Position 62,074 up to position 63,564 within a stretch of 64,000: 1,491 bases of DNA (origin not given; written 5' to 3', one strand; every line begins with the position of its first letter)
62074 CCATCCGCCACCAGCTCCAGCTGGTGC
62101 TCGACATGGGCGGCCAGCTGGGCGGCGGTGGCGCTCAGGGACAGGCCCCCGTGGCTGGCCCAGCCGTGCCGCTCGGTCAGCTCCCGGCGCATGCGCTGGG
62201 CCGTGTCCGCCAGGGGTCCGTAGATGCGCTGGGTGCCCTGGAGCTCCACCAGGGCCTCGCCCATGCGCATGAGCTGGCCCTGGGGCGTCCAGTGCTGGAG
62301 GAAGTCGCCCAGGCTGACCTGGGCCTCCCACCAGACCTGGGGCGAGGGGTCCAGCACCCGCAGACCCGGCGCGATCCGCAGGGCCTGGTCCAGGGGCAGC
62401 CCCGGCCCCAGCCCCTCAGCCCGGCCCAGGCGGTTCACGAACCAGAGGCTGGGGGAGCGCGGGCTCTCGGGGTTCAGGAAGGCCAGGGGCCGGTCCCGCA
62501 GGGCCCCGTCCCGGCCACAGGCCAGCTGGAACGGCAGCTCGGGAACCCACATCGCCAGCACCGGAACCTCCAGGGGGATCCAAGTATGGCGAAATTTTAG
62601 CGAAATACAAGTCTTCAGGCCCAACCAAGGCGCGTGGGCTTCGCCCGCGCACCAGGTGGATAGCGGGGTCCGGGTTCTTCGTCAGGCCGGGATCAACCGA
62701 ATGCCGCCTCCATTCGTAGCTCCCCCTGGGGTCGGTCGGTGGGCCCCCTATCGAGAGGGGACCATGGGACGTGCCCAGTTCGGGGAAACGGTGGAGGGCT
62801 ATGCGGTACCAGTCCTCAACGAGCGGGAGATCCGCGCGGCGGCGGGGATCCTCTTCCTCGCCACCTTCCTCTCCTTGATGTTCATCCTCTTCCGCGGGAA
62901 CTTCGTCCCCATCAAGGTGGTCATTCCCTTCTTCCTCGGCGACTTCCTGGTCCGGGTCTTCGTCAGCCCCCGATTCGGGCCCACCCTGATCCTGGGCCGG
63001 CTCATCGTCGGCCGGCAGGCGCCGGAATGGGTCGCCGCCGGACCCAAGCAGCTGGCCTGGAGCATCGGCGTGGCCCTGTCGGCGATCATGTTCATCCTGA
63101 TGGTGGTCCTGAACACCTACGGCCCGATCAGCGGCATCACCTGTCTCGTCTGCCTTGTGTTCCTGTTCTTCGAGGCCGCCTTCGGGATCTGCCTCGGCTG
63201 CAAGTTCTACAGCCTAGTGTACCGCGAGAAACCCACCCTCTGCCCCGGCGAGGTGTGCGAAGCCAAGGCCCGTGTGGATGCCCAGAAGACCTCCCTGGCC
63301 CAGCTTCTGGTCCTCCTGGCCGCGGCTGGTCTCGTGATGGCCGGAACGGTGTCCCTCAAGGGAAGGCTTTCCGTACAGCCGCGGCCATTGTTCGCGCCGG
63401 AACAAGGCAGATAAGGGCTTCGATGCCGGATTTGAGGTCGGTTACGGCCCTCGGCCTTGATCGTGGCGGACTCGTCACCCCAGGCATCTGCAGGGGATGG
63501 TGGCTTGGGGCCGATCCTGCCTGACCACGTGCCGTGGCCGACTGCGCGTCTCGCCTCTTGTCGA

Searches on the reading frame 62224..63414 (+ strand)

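Call 3: search_protein_families(library=pfam, proteins=[window:62224-63414:+], max_evalue=0.01)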
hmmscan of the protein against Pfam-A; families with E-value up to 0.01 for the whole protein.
window:62224-63414:+ (396 aa): 1 family
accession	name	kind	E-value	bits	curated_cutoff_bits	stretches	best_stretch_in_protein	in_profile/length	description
PF14340.12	DUF4395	-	2.5e-25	89.7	24.5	1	199-334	2-130/130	Domain of unknown function (DUF4395)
